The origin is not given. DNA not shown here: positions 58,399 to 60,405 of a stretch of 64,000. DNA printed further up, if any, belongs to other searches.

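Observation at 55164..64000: TetR-governed oxidative/hydrolytic catabolic operon of unknown substrate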

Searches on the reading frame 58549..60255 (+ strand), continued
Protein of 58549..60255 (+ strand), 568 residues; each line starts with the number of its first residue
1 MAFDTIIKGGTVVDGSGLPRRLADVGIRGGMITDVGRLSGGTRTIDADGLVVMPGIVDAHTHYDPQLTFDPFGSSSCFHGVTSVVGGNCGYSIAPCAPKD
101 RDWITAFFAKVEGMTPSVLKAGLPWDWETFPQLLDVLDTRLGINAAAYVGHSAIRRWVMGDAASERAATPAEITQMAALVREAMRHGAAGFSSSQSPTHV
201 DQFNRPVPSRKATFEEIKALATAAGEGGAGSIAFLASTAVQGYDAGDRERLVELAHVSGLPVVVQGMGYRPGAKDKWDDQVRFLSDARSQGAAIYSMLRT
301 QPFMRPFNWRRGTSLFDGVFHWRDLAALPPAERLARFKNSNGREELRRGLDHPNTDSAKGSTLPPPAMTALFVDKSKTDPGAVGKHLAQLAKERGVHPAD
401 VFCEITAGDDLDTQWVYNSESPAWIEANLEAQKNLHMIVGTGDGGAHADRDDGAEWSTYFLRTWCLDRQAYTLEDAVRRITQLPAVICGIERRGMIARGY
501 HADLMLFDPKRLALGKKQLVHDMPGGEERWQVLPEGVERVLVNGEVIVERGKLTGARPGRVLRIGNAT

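Call 55: search_solved_structures(query=A3, max_evalue=1e-20, show_alignments=2)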
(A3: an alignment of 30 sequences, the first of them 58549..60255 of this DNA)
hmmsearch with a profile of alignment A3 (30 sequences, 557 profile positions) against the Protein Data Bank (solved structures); distinct sequences matched with E-value up to 1e-20: 11.
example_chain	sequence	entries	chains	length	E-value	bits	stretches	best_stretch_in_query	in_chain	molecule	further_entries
1v4y_A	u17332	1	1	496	1.3e-68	235.6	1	3-198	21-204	D-aminoacylase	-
1m7j_A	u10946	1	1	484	1.5e-68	235.4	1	3-197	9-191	D-aminoacylase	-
1rjp_A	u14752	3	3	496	1.6e-68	235.3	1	3-197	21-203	D-aminoacylase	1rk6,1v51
1rjq_A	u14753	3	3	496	2.1e-67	231.6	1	3-197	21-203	D-aminoacylase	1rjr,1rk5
3gip_A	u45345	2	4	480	6e-59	203.7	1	4-200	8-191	N-acyl-D-glutamate deacylase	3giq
9g5m_A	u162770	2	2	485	1e-50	176.5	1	1-341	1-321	Amidohydrolase family protein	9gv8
9kb3_A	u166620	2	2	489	6.8e-47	163.9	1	3-218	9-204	Carbohydrate de-N-acetylated protein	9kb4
9kb1_A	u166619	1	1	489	6.9e-47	163.9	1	3-214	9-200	PpOngB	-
8hfd_A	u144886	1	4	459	1.9e-22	83.2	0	1-75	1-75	Allantoinase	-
3e74_A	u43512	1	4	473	2e-22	83.1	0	1-75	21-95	Allantoinase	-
1nfg_A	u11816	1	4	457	3.7e-21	78.9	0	4-66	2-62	D-hydantoinase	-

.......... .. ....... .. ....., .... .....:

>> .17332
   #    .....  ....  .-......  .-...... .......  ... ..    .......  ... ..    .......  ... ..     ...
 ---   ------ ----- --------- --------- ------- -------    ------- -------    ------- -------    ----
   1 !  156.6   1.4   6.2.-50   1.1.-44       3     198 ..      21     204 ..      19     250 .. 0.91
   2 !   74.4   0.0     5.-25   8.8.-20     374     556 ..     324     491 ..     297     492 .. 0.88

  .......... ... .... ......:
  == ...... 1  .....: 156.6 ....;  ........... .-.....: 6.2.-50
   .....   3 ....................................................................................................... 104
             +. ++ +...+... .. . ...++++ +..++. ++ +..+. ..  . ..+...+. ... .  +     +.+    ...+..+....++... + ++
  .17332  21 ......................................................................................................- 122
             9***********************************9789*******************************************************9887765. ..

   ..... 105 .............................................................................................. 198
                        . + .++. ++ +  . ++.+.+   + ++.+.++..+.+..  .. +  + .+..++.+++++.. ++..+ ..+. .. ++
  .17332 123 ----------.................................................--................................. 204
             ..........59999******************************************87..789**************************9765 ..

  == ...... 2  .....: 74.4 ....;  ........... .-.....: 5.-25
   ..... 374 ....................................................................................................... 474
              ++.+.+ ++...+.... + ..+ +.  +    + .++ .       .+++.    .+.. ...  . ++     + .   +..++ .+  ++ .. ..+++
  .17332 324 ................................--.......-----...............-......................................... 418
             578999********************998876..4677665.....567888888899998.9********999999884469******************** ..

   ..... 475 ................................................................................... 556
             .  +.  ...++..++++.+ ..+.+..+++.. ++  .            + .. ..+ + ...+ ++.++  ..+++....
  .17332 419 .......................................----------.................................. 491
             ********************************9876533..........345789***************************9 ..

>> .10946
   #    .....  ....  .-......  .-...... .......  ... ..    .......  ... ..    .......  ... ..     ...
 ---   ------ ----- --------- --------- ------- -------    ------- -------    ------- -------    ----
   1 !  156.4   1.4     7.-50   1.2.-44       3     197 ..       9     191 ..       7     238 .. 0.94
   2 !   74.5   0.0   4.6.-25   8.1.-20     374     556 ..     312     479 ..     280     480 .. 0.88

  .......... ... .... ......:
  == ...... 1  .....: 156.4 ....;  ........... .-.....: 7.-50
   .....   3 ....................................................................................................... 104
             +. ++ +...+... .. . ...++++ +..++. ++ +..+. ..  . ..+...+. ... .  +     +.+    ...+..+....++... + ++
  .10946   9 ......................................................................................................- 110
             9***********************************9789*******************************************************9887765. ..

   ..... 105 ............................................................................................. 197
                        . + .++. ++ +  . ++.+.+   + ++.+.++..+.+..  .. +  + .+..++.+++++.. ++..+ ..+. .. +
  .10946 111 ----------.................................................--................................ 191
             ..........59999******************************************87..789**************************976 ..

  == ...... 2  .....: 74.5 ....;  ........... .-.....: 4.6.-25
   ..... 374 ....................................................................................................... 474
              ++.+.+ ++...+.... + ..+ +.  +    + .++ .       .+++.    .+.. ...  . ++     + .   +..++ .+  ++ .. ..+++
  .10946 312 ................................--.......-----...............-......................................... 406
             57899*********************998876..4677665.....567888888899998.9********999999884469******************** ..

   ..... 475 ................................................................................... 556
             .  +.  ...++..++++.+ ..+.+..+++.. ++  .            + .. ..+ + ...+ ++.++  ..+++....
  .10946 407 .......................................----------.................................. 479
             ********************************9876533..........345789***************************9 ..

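Call 63: search_dna_similar(query=window:58549-60255:+, collection=plasmids, mode=protein, max_rows=25, max_evalue=1e-30)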
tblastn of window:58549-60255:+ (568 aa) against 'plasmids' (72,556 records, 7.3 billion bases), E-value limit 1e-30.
Records with a match: 29; places in all: 52; records where one place covers at least 80% of the query: 19.
Best place of each record, by identity: <60% 29.
By first word of the organism name: Sphingobium 13; Novosphingobium 10; Embleya 2; Mycolicibacterium 1; Rhizorhabdus 1; Sphingomonas 1; Cupriavidus 1.
By predicted mobility (MOB-suite, as given by PLSDB): non-mobilizable 19; conjugative 8; mobilizable 2.
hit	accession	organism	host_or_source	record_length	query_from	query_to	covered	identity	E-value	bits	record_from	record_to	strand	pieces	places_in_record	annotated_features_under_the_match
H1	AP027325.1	Sphingobium sp. TomTYG46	-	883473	3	565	99%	46.9%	2e-142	462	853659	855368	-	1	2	amidohydrolase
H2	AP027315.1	Sphingobium sp. TomMM15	-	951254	3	562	99%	46.9%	3e-141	459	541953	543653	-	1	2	amidohydrolase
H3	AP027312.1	Sphingobium sp. TomMM7A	-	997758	3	562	99%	46.9%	3e-141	459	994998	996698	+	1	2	amidohydrolase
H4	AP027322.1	Sphingobium sp. TomTYG43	-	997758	3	562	99%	46.9%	3e-141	459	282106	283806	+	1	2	amidohydrolase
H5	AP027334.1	Sphingobium sp. TomTYG71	-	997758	3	562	99%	46.9%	3e-141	459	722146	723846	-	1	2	amidohydrolase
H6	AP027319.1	Sphingobium sp. TomTYG42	-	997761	3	562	99%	46.9%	3e-141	459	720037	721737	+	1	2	amidohydrolase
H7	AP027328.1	Sphingobium sp. TomTYG64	-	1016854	3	562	99%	46.9%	2e-140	457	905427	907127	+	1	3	amidohydrolase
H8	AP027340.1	Sphingobium sp. TomTYG73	-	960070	3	562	99%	46.9%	2e-140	456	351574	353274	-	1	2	amidohydrolase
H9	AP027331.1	Sphingobium sp. TomTYG65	-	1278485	3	562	99%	46.5%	1e-140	457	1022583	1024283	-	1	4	amidohydrolase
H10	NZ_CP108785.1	Embleya sp. NBC_00888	-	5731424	3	563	99%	33.2%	5e-72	258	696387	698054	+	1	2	none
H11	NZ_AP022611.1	Mycolicibacterium madagascariense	-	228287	3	566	99%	32.8%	2e-60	224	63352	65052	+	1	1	amidohydrolase family protein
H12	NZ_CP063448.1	Novosphingobium sp. ES2-1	mixed culture,activated sludge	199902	2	495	87%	34.3%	4e-42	170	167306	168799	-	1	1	amidohydrolase family protein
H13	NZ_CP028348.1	Novosphingobium sp. THN1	cell culture,surface water of Lake Taihu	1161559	4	514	90%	32.5%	6e-42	198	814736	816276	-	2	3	record has no annotation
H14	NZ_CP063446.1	Novosphingobium sp. ES2-1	mixed culture,activated sludge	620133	4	514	90%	32.5%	2e-51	197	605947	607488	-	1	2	D-aminoacylase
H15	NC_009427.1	Novosphingobium aromaticivorans DSM 12444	-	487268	4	514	90%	32.5%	5e-50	193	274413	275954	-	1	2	D-aminoacylase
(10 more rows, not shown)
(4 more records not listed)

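Call 64: get_annotated_region(hit=H3, flank=12000)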
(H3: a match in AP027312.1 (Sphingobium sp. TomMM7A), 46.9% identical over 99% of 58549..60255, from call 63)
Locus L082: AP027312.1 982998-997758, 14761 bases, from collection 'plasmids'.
description: Sphingobium sp. TomMM7A plasmid pTomMM7Aa DNA, complete genome
organism: Sphingobium sp. TomMM7A (NCBI taxid 3028880)
taxonomy: Bacteria; Pseudomonadota; Alphaproteobacteria; Sphingomonadales; Sphingomonadaceae; Sphingobium; Sphingobium sp. TomMM7A
host: -; source: -; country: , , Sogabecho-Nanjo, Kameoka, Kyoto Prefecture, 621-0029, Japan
typing (MOB-suite, as given by PLSDB): non-mobilizable
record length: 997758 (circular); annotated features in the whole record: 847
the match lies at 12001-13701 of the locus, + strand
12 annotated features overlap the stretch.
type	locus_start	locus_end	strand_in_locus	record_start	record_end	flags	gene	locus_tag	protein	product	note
CDS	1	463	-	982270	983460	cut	-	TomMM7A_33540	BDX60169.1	amidohydrolase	-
CDS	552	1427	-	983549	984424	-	-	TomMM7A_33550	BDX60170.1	alpha/beta hydrolase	-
CDS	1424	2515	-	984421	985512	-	-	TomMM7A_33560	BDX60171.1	S-(hydroxymethyl)glutathione dehydrogenase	-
CDS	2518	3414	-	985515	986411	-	-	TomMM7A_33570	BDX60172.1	transcriptional regulator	-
CDS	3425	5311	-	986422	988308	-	-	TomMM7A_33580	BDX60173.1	putative monooxygenase y4iD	-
CDS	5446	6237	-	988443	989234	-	-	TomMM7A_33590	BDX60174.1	enoyl-CoA hydratase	-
CDS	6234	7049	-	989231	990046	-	-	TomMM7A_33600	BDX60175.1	enoyl-CoA hydratase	-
CDS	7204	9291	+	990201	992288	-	-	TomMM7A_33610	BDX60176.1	hypothetical protein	-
CDS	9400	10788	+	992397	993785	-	-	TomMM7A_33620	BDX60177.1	MFS transporter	-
CDS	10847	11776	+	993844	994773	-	-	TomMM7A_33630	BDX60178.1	hypothetical protein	-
CDS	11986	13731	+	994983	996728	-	-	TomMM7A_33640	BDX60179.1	amidohydrolase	-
CDS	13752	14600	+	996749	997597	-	tauD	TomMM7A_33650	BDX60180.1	alpha-ketoglutarate-dependent taurine dioxygenase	-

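Call 81: search_protein_families(library=pfam, proteins=[L007:4534-5295:+, L007:5377-6228:+, L007:6233-6619:+, L007:6725-7582:-, L007:7579-9657:-, L007:9715-10470:-, L007:10532-11224:+, L081:8087-8914:+, L081:7346-8005:+, L050:14073-15203:+], max_evalue=0.0001)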
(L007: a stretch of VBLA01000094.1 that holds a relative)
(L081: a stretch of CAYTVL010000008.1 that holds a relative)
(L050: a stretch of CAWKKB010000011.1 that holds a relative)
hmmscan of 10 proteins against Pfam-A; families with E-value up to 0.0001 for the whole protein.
L007:4534-5295:+ (253 aa): 3 families
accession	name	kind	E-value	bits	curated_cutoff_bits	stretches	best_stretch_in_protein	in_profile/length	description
PF13561.12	adh_short_C2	-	1.1e-58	199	27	1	17-250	6-234/236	Enoyl-(Acyl carrier protein) reductase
PF00106.31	adh_short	-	6.5e-56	189.4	26.6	1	8-196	1-189/195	short chain dehydrogenase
PF08659.16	KR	-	3.6e-13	50.3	22.6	1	10-184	3-173/180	KR domain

L007:5377-6228:+ (283 aa): 1 family
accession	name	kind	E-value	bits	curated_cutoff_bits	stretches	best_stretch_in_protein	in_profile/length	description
PF03243.20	MerB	-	4.1e-14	53.1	27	1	124-245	5-122/126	Alkylmercury lyase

L007:6233-6619:+ (128 aa): 0 families

L007:6725-7582:- (285 aa): 1 family
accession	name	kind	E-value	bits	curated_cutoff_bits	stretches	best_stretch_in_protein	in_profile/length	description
PF00892.27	EamA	-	2.6e-29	102.6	28.2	2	141-268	2-132/135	EamA-like transporter family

L007:7579-9657:- (692 aa): 2 families
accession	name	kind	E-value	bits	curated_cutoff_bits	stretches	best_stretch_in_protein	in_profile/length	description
PF00501.34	AMP-binding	-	1.4e-46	159.5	29.9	1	159-521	9-359/384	AMP-binding enzyme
PF13193.12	AMP-binding_C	-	4.8e-16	59.9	24.5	1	600-676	1-76/76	AMP-binding enzyme C-terminal domain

L007:9715-10470:- (251 aa): 2 families
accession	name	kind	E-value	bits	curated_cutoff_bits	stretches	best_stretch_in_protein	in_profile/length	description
PF00378.25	ECH_1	-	8.5e-54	183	27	2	97-250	97-250/251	Enoyl-CoA hydratase/isomerase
PF16113.10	ECH_2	-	4e-26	92.8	27.2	2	27-88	2-63/335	Enoyl-CoA hydratase/isomerase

L007:10532-11224:+ (230 aa): 5 families
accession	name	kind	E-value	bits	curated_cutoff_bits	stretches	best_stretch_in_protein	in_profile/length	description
PF13409.12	GST_N_2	-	2.3e-17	63.8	25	1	10-77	3-69/70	Glutathione S-transferase, N-terminal domain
PF02798.26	GST_N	-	1.5e-14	54.5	20.9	1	3-77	4-76/76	Glutathione S-transferase, N-terminal domain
PF13417.12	GST_N_3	-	1.6e-12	48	22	1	4-79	1-71/75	Glutathione S-transferase, N-terminal domain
PF00043.30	GST_C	-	2.8e-06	27.9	20.7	1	115-192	11-93/93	Glutathione S-transferase, C-terminal domain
PF13410.11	GST_C_2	-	5.7e-05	23.6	24.9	0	123-187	1-69/69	Glutathione S-transferase, C-terminal domain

L081:8087-8914:+ (275 aa): 0 families

L081:7346-8005:+ (219 aa): 0 families

L050:14073-15203:+ (376 aa): 1 family
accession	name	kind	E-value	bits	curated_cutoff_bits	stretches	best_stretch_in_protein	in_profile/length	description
PF00296.26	Bac_luciferase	-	6.4e-39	134.6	27.9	1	46-346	20-313/314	Luciferase-like monooxygenase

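Call 87: predict_structure(alignment_id=A4)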
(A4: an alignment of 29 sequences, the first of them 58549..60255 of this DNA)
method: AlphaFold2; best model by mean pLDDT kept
length: 568 residues; sequences in the alignment: 29
mean_pLDDT: 75.2   pTM: 0.76
mean pLDDT of the five models: 75.2, 73.1, 67.9, 61.3, 55.0
residues with pLDDT >= 90: 137; 70-90: 234; 50-70: 146; < 50: 51
segments of 3 or more residues with pLDDT < 50: 59-91, 442-454, 566-568
pLDDT, mean of each block of 10 residues (from residue 1): 89 88 91 90 94 68 42 39 43 59 66 56 53 60 65 83 89 93 81 75 75 94 89 80 86 95 75 82 93 81 65 67 79 91 88 64 68 85 87 94 93 77 78 78 37 60 86 86 74 70 87 67 56 74 81 68 50
secondary structure, 60 per line:
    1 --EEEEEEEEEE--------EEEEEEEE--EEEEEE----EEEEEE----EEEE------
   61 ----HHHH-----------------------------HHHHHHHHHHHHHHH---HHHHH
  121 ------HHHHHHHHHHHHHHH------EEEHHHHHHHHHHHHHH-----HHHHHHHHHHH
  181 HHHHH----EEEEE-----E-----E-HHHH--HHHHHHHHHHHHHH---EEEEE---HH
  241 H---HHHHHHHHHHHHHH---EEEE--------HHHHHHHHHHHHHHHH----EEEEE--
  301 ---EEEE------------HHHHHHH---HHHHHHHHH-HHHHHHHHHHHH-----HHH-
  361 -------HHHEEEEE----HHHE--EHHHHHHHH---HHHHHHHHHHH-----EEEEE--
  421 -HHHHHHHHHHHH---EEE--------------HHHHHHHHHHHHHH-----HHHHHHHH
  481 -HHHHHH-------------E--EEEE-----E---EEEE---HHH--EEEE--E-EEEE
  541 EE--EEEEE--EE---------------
elements in order: E3-12 E21-28 E31-36 E41-46 E51-54 H65-68 H98-112 H116-120 H127-141 E148-150 H151-164 H170-185 E190-194 H208-211 H214-227 E231-235 H245-258 E262-265 H274-289 E294-298 E304-307 H320-326 H330-338 H340-351 E371-375 H387-394 H398-408 E414-418 H422-433 E437-439 H454-467 H473-480 H482-487 E504-507 E517-520 E529-532 E537-542 E545-549
